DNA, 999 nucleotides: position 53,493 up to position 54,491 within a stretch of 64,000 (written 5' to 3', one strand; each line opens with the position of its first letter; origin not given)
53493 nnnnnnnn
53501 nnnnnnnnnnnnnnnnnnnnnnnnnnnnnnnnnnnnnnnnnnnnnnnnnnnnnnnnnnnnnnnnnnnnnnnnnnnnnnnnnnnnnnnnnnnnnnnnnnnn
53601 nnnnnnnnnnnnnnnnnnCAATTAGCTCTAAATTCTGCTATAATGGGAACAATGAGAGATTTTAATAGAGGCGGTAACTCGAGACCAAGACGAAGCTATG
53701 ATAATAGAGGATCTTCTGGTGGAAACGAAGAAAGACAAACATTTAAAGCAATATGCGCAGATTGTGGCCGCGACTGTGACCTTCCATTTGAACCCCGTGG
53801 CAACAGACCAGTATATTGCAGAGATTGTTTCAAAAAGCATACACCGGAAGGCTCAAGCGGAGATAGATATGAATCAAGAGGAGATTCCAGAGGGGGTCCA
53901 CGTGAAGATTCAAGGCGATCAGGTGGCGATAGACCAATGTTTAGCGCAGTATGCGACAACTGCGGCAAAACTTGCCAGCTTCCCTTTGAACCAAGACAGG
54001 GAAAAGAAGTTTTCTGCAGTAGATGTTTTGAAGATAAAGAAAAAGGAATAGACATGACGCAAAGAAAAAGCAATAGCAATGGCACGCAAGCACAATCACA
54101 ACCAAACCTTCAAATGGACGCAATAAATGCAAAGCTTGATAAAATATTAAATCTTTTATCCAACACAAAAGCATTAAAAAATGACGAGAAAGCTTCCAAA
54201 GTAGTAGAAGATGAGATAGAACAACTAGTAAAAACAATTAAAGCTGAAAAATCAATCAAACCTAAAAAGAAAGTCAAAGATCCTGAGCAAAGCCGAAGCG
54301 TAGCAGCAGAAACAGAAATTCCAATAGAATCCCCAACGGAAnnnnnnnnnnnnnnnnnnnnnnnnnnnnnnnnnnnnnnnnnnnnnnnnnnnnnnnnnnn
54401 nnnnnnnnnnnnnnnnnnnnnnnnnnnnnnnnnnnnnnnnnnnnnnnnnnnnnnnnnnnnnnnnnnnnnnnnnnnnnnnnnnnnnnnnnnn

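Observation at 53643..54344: Low-complexity RGG/Ser-Arg protein with a duplicated CxxC…CxxC zinc ribbon, in a GC-rich compositional island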

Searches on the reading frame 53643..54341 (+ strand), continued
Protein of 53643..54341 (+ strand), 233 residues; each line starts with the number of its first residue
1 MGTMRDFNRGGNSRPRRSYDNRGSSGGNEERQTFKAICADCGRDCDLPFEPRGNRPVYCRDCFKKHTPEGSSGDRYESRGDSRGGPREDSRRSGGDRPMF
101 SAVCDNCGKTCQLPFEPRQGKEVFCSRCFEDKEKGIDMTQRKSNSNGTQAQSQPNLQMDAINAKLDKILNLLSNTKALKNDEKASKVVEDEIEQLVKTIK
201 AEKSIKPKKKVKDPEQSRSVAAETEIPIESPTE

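Call 27: list_cluster_members(proteins=[P0001, P0008, P0042])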
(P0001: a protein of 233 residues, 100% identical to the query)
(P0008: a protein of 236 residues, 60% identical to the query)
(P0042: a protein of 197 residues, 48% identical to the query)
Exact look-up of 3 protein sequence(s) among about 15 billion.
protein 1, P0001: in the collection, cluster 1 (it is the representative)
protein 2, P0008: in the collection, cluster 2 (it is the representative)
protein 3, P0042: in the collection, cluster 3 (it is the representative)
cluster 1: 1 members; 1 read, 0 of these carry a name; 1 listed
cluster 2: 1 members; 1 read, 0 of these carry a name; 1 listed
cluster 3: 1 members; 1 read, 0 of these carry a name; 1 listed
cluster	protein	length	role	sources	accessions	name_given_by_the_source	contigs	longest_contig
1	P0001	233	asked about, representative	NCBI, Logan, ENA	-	-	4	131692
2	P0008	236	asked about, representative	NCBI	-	-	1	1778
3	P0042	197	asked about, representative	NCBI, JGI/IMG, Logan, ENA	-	-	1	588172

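Call 28: find_encoding_contigs(protein=P0002, flank=6000, max_places=2)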
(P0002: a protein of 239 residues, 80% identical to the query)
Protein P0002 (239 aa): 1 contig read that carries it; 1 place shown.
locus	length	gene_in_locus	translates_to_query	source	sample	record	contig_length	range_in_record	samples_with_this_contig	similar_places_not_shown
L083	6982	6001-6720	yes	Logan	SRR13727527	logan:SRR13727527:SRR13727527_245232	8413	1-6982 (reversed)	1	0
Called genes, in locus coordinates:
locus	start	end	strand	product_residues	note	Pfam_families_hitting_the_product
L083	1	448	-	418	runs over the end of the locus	PF00483:NTP_transferase, PF12804:NTP_transf_3 (weak), PF14602:Hexapep_2 (faint), PF25084:LbH_EIF2B, PF00132:Hexapep (weak), PF25087:GMPPB_C, PF25084:LbH_EIF2B (weak), PF00132:Hexapep (weak)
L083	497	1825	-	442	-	PF00275:EPSP_synthase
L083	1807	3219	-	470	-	PF01225:Mur_ligase, PF08245:Mur_ligase_M, PF02875:Mur_ligase_C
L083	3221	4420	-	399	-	PF08245:Mur_ligase_M, PF02875:Mur_ligase_C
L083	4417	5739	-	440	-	PF08245:Mur_ligase_M, PF02875:Mur_ligase_C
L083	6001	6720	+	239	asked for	PF23477:zf_Tbcl_2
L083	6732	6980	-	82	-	?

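Call 29: find_encoding_contigs(protein=P0005, flank=6000, max_places=2)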
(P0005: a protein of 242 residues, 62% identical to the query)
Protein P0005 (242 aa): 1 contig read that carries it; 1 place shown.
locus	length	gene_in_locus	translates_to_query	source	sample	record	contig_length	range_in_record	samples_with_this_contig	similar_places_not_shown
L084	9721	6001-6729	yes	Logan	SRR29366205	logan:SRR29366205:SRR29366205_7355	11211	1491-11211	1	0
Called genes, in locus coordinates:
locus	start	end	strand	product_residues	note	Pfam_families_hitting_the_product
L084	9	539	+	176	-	PF13521:AAA_28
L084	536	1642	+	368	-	PF00586:AIRS, PF02769:AIRS_C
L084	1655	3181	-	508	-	PF00117:GATase, PF07722:Peptidase_C26 (faint), PF02540:NAD_synthase (faint), PF00958:GMP_synt_C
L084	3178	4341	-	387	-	PF00478:IMPDH, PF01070:FMN_dh (faint), PF03060:NMO (faint)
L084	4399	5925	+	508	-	PF05362:Lon_C (weak), PF13541:ChlI, PF01078:Mg_chelatase, PF05496:RuvB_N (faint), PF07728:AAA_5, PF00493:MCM (weak), PF13335:Mg_chelatase_C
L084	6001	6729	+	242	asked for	PF23477:zf_Tbcl_2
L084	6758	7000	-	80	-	-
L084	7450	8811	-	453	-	PF01420:Methylase_S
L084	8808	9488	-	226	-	PF13365:Trypsin_2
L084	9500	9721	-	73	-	?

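Call 36: predict_structure(alignment_id=A1)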
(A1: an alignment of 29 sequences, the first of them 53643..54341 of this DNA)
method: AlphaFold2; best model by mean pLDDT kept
length: 233 residues; sequences in the alignment: 29
mean_pLDDT: 64.8   pTM: 0.27
mean pLDDT of the five models: 64.8, 64.7, 63.4, 63.3, 63.2
residues with pLDDT >= 90: 54; 70-90: 39; 50-70: 54; < 50: 86
segments of 3 or more residues with pLDDT < 50: 1-3, 9-28, 72-93, 140-152, 179-181, 216-228, 231-233
pLDDT, mean of each block of 10 residues (from residue 1): 47 42 45 93 94 92 80 44 41 68 95 93 90 61 43 65 86 61 52 56 52 49 49 48
secondary structure, 60 per line:
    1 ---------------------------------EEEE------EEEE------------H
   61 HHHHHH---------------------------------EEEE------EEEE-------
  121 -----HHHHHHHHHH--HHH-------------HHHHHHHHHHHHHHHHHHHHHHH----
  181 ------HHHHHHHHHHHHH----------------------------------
elements in order: E34-37 E44-47 H60-66 E100-103 E110-113 H126-135 H154-176 H187-199

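Call 42: fold_search(model_id=the predicted structure, library=pdb)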
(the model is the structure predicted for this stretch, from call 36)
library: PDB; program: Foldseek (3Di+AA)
matches with E <= 10: 79; with E <= 0.001: 0
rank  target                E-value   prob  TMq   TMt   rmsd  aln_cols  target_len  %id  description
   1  1qli                  1.8e+00  0.25  0.10  0.32   3.4        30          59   27  QUAIL CYSTEINE AND GLYCINE-RICH PROTEIN, NMR, MINIMIZED AVERAGE STRUCTURE (released 1997-08-20)
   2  9nri_Bf               1.8e+00  0.03  0.07  0.16  23.7       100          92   18  Methanosarcina acetivorans 50S subunit obtained from acetate-grown cells (released 2025-09-24)
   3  2xjy_A                1.9e+00  0.08  0.12  0.19  15.1       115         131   11  Crystal structure of the LMO2:LDB1-LID complex, P21 crystal form (released 2010-07-21)
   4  6hix_A4               2.0e+00  0.04  0.12  0.16  27.4       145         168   13  Cryo-EM structure of the Trypanosoma brucei mitochondrial ribosome - This entry contains the large mitoribosomal subu (released 2018-09-26)
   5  8wtc_B                2.2e+00  0.08  0.11  0.23  12.7       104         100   22  Crystal structure of McsB kinase domain complexed with McsA. (released 2024-05-08)
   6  8i9t_CC               2.5e+00  0.02  0.12  0.10  42.9       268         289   12  Cryo-EM structure of a Chaetomium thermophilum pre-60S ribosomal subunit - State Dbp10-1 (released 2023-05-17)
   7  2rgv_B                2.6e+00  0.18  0.10  0.16   8.8        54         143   18  The crystal structure of PerR-Ox highlights 2-oxo-Histidine formation (released 2008-10-14)
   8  1zbd_B                2.8e+00  0.23  0.15  0.26  10.1        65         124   22  STRUCTURAL BASIS OF RAB EFFECTOR SPECIFICITY: CRYSTAL STRUCTURE OF THE SMALL G PROTEIN RAB3A COMPLEXED WITH THE EFFECT (released 1999-04-02)
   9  2fe3_A                2.8e+00  0.14  0.09  0.14   9.0        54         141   24  The crystal structure of bacillus subtilis PerR-Zn reveals a novel Zn(Cys)4 Structural redox switch (released 2006-12-19)
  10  6ylx_u                3.0e+00  0.09  0.13  0.23  14.5       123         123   15  pre-60S State NE1 (TAP-Flag-Nop53) (released 2020-07-29)
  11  8i9r_CC               3.0e+00  0.01  0.10  0.09  40.0       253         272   12  Cryo-EM structure of a Chaetomium thermophilum pre-60S ribosomal subunit - State 5S RNP (released 2023-05-17)
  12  4v19_5                3.2e+00  0.10  0.12  0.21   6.7        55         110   18  Structure of the large subunit of the mammalian mitoribosome, part 1 of 2 (released 2014-10-08)
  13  4ywl_A                3.2e+00  0.08  0.08  0.08   6.5        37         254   24  Pyrococcus furiosus MCM N-terminal domain F179A point mutant pentameric ring (released 2015-09-23)
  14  7pu5_B                3.2e+00  0.06  0.14  0.14  14.7       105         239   11  Structure of SFPQ-NONO complex (released 2022-03-16)
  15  7ne9_AAA              3.4e+00  0.10  0.08  0.14   8.1        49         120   28  A single sensor controls large variations in zinc quotas in a marine cyanobacterium (released 2022-03-02)
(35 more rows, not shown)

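Call 43: search_protein_families(library=phrogs, proteins=[window:53643-54341:+], max_evalue=0.01)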
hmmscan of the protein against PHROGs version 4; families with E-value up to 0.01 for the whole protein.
window:53643-54341:+ (233 aa): 0 families

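Call 44: search_protein_families(library=padloc, proteins=[window:53643-54341:+], max_evalue=0.01)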
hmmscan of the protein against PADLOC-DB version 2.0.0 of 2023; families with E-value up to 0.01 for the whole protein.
window:53643-54341:+ (233 aa): 0 families

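Call 60: find_related_loci(query=A2, collection=viral_contigs, flank=5000)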
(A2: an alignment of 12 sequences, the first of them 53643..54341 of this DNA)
Query A2 (233 aa) in viral_contigs; peptide patterns used: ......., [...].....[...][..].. (x = any residue, [..] = any of these).
145 stretches matched a pattern; 5 encode a relative of the query (tblastn E <= 1e-3); 5 distinct loci.
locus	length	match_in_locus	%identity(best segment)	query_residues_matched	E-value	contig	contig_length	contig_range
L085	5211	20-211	45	24-129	8e-12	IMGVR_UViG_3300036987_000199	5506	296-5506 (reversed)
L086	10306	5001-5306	45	24-129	9e-12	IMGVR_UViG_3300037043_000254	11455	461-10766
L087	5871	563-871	34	31-129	1e-11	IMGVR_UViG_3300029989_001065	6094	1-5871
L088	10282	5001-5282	51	28-129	1e-11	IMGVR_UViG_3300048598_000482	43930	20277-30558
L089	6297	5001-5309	42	16-129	3e-11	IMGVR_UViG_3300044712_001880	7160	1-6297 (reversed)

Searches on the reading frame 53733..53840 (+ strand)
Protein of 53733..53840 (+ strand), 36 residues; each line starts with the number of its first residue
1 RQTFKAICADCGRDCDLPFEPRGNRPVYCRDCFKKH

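Call 51: search_solved_structures(query=A4, max_evalue=10, show_alignments=2)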
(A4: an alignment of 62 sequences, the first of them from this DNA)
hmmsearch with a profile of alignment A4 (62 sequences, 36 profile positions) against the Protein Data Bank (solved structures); distinct sequences matched with E-value up to 10: 15.
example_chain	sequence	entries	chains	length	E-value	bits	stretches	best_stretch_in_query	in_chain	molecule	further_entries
8q5b_A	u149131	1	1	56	0.15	15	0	7-14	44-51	Small CPxCG-related zinc finger protein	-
3wwl_A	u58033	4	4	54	0.58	13.1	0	6-17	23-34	Alpha-aminoadipate carrier protein LysW | OrfF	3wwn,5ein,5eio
2fe3_A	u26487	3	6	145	1.4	11.9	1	3-13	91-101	Peroxide operon regulator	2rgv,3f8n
5egb_A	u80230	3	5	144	2.5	11.1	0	23-32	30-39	Histone-lysine N-methyltransferase PRDM9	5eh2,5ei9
4ywl_A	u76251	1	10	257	3.6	10.6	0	7-24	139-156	Cell division control protein 21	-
4pof_A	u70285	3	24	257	3.6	10.6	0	7-24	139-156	Cell division control protein 21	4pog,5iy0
4ywm_A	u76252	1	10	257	3.7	10.6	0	7-24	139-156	Cell division control protein 21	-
8ebt_K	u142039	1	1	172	4.8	10.2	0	2-14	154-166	DNA repair protein complementing XP-A cells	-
2n25_A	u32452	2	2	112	5.4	10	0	22-32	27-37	Zinc finger and BTB domain-containing protein 17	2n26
1zin_A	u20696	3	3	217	7.1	9.6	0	7-32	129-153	ADENYLATE KINASE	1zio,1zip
4qbh_A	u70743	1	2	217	7.1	9.6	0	7-32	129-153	Adenylate kinase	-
4qbi_A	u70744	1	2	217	7.2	9.6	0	7-32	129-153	Adenylate kinase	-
5g3y_A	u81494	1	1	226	8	9.5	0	7-32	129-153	ADENYLATE KINSE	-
5opt_T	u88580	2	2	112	8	9.5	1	15-25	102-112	40S ribosomal protein S26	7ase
6az1_b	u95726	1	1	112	9.6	9.2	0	16-25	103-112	ribosomal protein S26e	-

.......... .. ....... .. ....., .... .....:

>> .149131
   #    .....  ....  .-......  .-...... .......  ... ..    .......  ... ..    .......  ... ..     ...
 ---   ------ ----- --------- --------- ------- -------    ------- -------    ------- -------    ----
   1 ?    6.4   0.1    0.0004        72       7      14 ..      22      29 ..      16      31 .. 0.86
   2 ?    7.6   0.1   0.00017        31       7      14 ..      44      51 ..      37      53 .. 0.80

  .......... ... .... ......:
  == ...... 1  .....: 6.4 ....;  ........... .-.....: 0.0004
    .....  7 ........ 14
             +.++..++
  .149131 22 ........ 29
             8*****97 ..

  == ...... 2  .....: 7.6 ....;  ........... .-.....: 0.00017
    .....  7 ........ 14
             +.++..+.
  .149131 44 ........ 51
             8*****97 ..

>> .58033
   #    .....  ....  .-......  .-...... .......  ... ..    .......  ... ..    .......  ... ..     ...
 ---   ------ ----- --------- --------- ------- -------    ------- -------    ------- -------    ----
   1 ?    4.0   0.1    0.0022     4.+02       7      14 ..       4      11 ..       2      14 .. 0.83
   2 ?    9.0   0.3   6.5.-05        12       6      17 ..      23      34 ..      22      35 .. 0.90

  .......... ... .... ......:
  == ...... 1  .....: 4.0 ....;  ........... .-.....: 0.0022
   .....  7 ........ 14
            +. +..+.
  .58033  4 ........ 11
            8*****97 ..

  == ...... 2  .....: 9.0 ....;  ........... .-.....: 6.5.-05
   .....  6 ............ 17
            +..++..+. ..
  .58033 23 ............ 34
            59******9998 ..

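Call 57: search_protein_representatives(alignment_id=A4)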
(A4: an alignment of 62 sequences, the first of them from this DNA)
Query: 62 sequences, 36 profile positions. Proteins with E-value up to 0.001 (for the whole library): 7221; up to 1e-10: 4146; up to 1e-30: 258. The best 150 are listed.
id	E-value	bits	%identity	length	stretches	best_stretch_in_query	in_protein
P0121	2.6e-61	219.1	-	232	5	1-35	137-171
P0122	1.2e-54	197.8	-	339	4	1-35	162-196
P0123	3.1e-52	190.0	-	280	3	1-36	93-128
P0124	1.8e-51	187.6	-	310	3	2-35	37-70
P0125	1.7e-49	181.2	-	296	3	2-36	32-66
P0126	2.0e-49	181.0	-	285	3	2-35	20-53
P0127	2.3e-48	177.6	-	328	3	2-35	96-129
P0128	1.2e-45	168.9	-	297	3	1-36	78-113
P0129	6.6e-43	160.2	-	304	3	1-35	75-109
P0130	1.7e-40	152.4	-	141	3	1-35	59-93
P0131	6.7e-38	144.2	-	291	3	1-35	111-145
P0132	1.7e-36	139.6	-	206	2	2-36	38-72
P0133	1.7e-36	139.6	-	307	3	2-35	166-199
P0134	4.8e-36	138.2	-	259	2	1-35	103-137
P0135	5.9e-36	137.9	-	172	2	1-36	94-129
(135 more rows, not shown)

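Call 72: search_protein_families(library=pfam, alignment_id=A4, max_evalue=1)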
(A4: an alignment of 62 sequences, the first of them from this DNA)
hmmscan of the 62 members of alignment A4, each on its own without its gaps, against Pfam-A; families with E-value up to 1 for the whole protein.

A. member 1, seq(36 aa): 5 families
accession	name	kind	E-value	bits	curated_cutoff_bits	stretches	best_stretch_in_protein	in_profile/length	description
PF23477.1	zf_Tbcl_2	-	2.8e-18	65.8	27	1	1-36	1-36/37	Probable treble clef zinc finger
PF04879.21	Molybdop_Fe4S4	-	0.002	18.5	22.7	1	2-30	2-30/55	Molybdopterin oxidoreductase Fe4S4 domain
PF14599.11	zinc_ribbon_6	-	0.017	15.5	27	1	3-30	27-54/59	Zinc-ribbon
PF24445.1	DUF7564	-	0.033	15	32.2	1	4-34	4-31/76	Family of unknown function (DUF7564)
PF01258.23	zf-dskA_traR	-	0.22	12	24.9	0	27-36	25-34/36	Prokaryotic dksA/traR C4-type zinc finger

B. families by the number of members that match (of 62 scanned): 38 families (the first 25 are shown)
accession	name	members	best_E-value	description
PF23477.1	zf_Tbcl_2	62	2.3e-21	Probable treble clef zinc finger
PF14599.11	zinc_ribbon_6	32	0.0008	Zinc-ribbon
PF00569.23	ZZ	16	0.0012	Zinc finger, ZZ type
PF04879.21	Molybdop_Fe4S4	15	0.002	Molybdopterin oxidoreductase Fe4S4 domain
PF22926.2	C1-like_CT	14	0.01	C1 domain-like, C-terminal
PF18256.6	HscB_4_cys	13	0.014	Co-chaperone HscB tetracysteine metal binding motif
PF24734.1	DUF7685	10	0.035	Domain of unknown function (DUF7685)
PF06677.18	Auto_anti-p27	8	0.057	Sjogren's syndrome/scleroderma autoantigen 1 (Autoantigen p27)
PF24458.1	DUF7573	6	0.0033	Domain of unknown function (DUF7573)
PF24445.1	DUF7564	6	0.033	Family of unknown function (DUF7564)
PF03604.18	Zn_ribbon_RPAB4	5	0.013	DNA directed RNA polymerase, 7 kDa subunit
PF24254.1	DUF7455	3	0.011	Domain of unknown function (DUF7455)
PF01258.23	zf-dskA_traR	3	0.015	Prokaryotic dksA/traR C4-type zinc finger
PF09723.15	Zn_ribbon_8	3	0.025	Zinc ribbon domain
PF14255.11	Cys_rich_CPXG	3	0.028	Cysteine-rich CPXCG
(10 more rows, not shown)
